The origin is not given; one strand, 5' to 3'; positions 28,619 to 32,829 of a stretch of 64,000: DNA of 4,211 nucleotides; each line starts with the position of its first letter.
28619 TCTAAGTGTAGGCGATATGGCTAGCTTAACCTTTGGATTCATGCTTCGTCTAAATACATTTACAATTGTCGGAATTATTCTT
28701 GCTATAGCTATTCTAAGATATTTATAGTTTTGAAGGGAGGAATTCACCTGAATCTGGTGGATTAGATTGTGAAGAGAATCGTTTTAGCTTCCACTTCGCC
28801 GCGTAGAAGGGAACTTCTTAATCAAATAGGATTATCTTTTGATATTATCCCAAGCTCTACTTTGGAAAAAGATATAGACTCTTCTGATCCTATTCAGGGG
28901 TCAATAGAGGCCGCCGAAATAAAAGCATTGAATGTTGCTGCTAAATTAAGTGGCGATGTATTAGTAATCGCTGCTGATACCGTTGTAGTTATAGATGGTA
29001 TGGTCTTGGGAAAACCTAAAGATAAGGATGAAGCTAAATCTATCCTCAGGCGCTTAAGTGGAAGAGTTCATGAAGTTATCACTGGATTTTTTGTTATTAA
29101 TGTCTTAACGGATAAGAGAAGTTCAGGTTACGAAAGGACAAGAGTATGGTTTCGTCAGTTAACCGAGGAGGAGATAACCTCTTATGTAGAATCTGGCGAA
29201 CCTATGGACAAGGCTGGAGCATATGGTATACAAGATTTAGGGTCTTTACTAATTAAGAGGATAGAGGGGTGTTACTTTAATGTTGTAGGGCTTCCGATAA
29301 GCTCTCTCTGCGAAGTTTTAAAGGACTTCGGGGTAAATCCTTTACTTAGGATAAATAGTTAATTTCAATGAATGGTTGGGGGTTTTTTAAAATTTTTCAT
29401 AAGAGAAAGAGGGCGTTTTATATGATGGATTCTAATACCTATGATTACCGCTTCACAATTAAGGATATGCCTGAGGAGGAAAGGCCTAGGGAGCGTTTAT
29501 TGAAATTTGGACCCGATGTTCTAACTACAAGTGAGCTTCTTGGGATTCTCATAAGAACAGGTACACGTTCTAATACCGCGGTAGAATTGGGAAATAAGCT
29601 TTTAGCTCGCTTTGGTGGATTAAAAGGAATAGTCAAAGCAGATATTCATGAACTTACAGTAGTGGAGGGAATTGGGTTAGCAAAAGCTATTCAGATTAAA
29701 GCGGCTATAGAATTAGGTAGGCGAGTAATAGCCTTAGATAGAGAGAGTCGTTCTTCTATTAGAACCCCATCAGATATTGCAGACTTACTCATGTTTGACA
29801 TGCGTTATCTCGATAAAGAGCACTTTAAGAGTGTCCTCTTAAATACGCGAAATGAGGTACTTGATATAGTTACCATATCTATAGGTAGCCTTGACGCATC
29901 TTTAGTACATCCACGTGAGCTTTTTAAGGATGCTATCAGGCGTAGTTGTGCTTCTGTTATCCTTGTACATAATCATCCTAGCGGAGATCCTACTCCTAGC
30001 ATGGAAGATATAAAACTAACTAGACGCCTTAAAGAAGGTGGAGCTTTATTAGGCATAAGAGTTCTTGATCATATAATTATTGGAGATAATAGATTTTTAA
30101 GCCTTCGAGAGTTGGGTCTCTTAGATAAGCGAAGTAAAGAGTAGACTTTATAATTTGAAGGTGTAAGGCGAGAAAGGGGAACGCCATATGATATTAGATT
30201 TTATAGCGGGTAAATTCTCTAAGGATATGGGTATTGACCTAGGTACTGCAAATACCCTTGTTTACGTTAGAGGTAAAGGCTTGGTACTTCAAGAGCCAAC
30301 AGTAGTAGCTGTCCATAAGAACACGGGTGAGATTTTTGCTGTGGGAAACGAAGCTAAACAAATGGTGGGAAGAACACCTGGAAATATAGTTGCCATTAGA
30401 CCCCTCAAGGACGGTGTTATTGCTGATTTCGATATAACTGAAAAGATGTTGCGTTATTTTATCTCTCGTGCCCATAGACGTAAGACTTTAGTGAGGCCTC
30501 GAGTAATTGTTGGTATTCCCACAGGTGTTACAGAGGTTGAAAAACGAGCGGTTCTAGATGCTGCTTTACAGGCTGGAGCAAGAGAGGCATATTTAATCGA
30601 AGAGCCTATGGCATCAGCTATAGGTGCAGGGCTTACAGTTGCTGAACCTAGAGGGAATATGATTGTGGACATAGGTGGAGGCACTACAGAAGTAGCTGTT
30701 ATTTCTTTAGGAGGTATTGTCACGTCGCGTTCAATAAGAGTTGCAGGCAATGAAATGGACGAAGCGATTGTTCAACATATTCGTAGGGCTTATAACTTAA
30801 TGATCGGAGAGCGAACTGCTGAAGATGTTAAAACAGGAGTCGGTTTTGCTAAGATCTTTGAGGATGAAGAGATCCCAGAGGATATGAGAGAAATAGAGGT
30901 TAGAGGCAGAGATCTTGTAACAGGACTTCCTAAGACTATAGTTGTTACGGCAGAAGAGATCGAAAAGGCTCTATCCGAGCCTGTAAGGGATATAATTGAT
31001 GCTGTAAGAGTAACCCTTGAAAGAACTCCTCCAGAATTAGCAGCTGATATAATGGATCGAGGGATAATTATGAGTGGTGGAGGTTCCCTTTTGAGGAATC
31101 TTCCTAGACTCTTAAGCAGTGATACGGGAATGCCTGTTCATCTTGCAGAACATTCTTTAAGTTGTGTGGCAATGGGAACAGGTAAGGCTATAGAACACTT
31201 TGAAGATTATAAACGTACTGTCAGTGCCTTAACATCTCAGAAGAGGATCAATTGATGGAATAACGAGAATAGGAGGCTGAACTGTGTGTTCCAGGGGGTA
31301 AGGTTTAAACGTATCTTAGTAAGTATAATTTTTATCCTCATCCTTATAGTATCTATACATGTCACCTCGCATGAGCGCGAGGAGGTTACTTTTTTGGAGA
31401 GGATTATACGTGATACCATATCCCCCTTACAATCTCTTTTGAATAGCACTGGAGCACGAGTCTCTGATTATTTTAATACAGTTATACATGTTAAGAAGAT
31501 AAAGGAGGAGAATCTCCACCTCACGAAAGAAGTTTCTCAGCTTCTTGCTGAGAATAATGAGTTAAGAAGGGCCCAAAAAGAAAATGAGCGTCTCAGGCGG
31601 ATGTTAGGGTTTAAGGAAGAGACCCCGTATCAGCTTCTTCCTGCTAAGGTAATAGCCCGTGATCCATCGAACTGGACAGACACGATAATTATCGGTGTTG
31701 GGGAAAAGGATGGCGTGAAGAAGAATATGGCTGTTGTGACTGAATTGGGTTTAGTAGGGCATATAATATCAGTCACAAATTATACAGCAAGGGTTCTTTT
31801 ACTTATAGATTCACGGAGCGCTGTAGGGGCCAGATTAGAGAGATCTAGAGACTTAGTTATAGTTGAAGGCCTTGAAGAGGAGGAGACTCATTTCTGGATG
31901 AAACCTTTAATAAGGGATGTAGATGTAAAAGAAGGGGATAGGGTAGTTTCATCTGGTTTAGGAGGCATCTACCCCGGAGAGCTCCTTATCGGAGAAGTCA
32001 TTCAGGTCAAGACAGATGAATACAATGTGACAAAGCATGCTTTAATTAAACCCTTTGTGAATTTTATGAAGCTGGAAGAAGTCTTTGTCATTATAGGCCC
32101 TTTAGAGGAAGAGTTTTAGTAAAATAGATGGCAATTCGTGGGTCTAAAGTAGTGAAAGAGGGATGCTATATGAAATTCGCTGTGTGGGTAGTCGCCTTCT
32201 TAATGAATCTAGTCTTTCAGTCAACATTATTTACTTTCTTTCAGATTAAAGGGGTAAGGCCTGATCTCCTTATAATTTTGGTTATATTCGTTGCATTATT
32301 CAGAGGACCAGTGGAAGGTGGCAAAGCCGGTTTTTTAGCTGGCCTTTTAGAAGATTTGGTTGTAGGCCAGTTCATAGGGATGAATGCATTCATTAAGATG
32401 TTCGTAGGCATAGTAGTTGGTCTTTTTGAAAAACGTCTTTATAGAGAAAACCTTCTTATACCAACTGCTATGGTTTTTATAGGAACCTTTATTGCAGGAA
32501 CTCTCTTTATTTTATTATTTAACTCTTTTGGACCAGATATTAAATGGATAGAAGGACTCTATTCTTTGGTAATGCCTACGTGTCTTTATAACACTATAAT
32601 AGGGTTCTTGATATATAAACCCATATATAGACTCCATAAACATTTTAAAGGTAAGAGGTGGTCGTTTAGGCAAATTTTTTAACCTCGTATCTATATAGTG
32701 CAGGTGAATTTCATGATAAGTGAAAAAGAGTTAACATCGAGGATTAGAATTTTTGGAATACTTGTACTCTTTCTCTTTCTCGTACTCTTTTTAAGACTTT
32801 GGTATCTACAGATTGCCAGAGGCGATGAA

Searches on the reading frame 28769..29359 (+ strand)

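Call 20: search_protein_families(library=ncbifam, proteins=[window:28769-29359:+], max_evalue=0.001)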
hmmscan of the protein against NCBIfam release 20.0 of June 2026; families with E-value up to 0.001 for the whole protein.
window:28769-29359:+ (197 aa): 14 families
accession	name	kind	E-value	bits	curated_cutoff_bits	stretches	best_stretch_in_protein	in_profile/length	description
NF000867.0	PRK00078.1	equivalog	7.3e-59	198.7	249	1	3-190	2-191/192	Maf-like protein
NF010945.0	PRK14365.1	equivalog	3.5e-57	193.2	273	1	1-190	1-190/197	Maf-like protein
TIGR00172.1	maf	subfamily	6.1e-57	192.1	117.15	1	2-185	2-185/185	Maf family nucleotide pyrophosphatase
NF010948.0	PRK14368.1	equivalog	8.4e-55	185.2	291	1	2-188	5-190/193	Maf-like protein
NF010942.0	PRK14362.1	equivalog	5.3e-54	182.7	290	1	2-189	12-200/210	Maf-like protein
NF010941.0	PRK14361.1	equivalog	2.2e-53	180.7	272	1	3-190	7-190/194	Maf-like protein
NF010943.0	PRK14363.1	equivalog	1.9e-48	164.7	273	1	3-186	2-182/204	Maf-like protein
NF010947.0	PRK14367.1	equivalog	1.4e-37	128.8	315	1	3-191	3-195/202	Maf-like protein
NF010944.0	PRK14364.1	equivalog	1.2e-36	126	311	1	6-185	1-177/181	Maf-like protein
NF002401.0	PRK01441.1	equivalog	7e-35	120.5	317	1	2-188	5-196/207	Maf-like protein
NF003403.0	PRK04694.1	equivalog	4.1e-32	111.5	300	1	5-188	3-188/190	Maf-like protein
NF010946.0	PRK14366.1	equivalog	3.9e-29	101.5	284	1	2-184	5-186/195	Maf-like protein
NF003141.0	PRK04056.1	equivalog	2.8e-26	92.3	161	1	4-184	2-180/181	septum formation inhibitor Maf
NF002690.0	PRK02478.1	equivalog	1.3e-23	83.6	269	1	2-187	3-194/199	Maf-like protein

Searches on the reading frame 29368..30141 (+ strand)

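Call 20: search_protein_families(library=ncbifam, proteins=[window:29368-30141:+], max_evalue=0.001)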
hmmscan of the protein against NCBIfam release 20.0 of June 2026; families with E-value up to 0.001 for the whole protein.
window:29368-30141:+ (258 aa): 4 families
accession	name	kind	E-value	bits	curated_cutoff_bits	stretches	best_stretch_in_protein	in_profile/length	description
NF000642.1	PRK00024.1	equivalog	8.6e-77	257.6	180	1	41-251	1-211/212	RadC family protein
TIGR00608.1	radc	subfamily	3.8e-71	239.3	133.85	1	39-252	1-218/218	RadC family protein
NF010009.0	PRK13482.1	equivalog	4.9e-05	22.7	201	1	74-125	304-355/357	DNA integrity scanning diadenylate cyclase DisA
NF010337.0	PRK13766.1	equivalog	0.0003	19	610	1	68-114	729-775/781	Hef nuclease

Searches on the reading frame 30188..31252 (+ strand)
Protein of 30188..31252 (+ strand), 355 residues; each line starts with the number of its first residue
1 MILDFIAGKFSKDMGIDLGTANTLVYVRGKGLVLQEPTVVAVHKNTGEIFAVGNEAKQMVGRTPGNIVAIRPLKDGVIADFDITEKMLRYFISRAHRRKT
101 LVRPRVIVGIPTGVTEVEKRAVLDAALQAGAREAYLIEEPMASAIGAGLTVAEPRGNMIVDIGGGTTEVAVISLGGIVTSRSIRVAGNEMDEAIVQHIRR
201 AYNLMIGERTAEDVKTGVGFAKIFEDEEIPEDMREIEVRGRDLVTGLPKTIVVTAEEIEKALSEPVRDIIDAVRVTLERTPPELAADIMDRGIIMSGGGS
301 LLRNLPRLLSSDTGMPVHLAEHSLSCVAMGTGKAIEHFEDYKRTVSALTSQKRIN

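Call 20: search_protein_families(library=ncbifam, proteins=[window:30188-31252:+], max_evalue=0.001)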
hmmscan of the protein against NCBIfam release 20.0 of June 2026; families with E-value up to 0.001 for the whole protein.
window:30188-31252:+ (355 aa): 18 families
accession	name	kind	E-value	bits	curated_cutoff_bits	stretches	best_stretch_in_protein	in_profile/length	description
NF010539.0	PRK13927.1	subfamily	4.7e-158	525.5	293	1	8-345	3-336/339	rod shape-determining protein MreB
TIGR00904.1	mreB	subfamily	3e-152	506.5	365.75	1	10-342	1-333/334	MreB/Mrl family cell shape determining protein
NF010540.1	PRK13929.1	exception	1.6e-126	421.9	515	1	11-342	4-331/334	rod-share determining protein MreBH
NF040964.1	MamK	subfamily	6.4e-21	74.7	400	1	14-311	3-291/335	MamK family actin-like protein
NF053558.1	BeeR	equivalog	3.6e-17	62.4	530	1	67-310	65-305/349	BeeR family actin-like protein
TIGR01174.1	ftsA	equivalog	2e-13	50.2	175.85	1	122-321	163-346/371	cell division protein FtsA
TIGR01991.1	HscA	equivalog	2.1e-13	49.7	708.55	1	64-299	92-323/600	Fe-S protein assembly chaperone HscA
NF003520.0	PRK05183.1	subfamily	3.8e-13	48.7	620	1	74-299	121-343/621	Fe-S protein assembly chaperone HscA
NF011660.0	PRK15080.1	equivalog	7.6e-12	45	182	1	72-190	63-176/277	ethanolamine utilization protein EutJ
TIGR02529.1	EutJ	subfamily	4.6e-10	39.4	152.1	1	72-216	30-163/239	ethanolamine utilization protein EutJ family protein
NF009946.0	PRK13410.1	equivalog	1.5e-09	36.6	1019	1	79-201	111-238/669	molecular chaperone DnaK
TIGR02350.1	prok_dnaK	equivalog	1.6e-09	36.7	822.55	1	86-202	113-235/596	molecular chaperone DnaK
NF002399.0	PRK01433.1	equivalog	2.8e-09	36.1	743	1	81-270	119-313/595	Fe-S protein assembly chaperone HscA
NF009947.0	PRK13411.1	equivalog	2.9e-09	35.5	1002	1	106-202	136-238/662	molecular chaperone DnaK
NF001413.0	PRK00290.1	equivalog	1e-08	34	648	1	105-202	135-236/625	molecular chaperone DnaK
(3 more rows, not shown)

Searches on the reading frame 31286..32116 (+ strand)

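Call 20: search_protein_families(library=ncbifam, proteins=[window:31286-32116:+], max_evalue=0.001)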
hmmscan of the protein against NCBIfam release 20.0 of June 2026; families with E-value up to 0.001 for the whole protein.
window:31286-32116:+ (277 aa): 16 families
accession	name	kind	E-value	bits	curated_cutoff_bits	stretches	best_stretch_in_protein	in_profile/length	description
TIGR00219.1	mreC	equivalog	7.9e-48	163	92.75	1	8-270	5-272/283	rod shape-determining protein MreC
NF010519.0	PRK13922.13-4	equivalog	2.4e-40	138.9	505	1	6-270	7-272/406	rod shape-determining protein MreC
NF010532.0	PRK13922.9-3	equivalog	1.1e-37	129.6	243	1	13-270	14-261/280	rod shape-determining protein MreC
NF010527.0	PRK13922.6-2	equivalog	1.8e-36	125.6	289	1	50-268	27-243/249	rod shape-determining protein MreC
NF010520.0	PRK13922.13-5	equivalog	6.5e-35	120.7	343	1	9-269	4-260/263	rod shape-determining protein MreC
NF010512.0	PRK13922.12-1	equivalog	7e-35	120.7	336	1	15-267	16-263/287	rod shape-determining protein MreC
NF010533.0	PRK13922.9-5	equivalog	1.4e-33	116.4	384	1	11-249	24-260/345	rod shape-determining protein MreC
NF010510.0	PRK13922.11-5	equivalog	3.6e-33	115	415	1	9-272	9-273/334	rod shape-determining protein MreC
NF010524.0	PRK13922.14-4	equivalog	8.6e-32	110.3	332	1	10-270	9-269/270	rod shape-determining protein MreC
NF010518.0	PRK13922.13-3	equivalog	4.2e-30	104.9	385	1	12-271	19-292/295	rod shape-determining protein MreC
NF010513.0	PRK13922.12-3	equivalog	2e-29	102.9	380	1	11-245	24-257/305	rod shape-determining protein MreC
NF010514.0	PRK13922.12-4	equivalog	1.2e-22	80.5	337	1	13-243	28-253/276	rod shape-determining protein MreC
NF010536.0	PRK13923.2-1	equivalog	2.3e-20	73.2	271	1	96-269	13-187/210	putative spore coat protein regulator protein YlbO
NF010508.0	PRK13922.11-1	equivalog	4.3e-14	52.1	648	2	51-183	50-191/369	rod shape-determining protein MreC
NF010507.0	PRK13922.10-6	equivalog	6e-14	52.3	219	1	14-269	6-248/252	rod shape-determining protein MreC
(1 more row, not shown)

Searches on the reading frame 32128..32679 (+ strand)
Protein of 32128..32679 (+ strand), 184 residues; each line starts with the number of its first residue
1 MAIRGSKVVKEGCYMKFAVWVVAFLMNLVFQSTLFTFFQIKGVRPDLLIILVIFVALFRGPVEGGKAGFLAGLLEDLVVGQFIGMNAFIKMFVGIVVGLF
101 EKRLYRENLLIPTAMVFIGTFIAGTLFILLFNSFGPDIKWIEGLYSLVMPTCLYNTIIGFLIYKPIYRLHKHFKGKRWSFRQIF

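Call 20: search_protein_families(library=ncbifam, proteins=[window:32128-32679:+], max_evalue=0.001)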
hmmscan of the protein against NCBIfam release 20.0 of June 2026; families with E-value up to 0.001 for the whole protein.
window:32128-32679:+ (184 aa): 2 families
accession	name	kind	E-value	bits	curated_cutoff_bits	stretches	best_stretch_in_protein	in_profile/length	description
TIGR03426.1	shape_MreD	equivalog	5e-18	65.5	34.85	1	19-166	5-148/154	rod shape-determining protein MreD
NF008282.0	PRK11060.1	equivalog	0.00051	20.4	205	1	19-139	11-129/162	rod shape-determining protein MreD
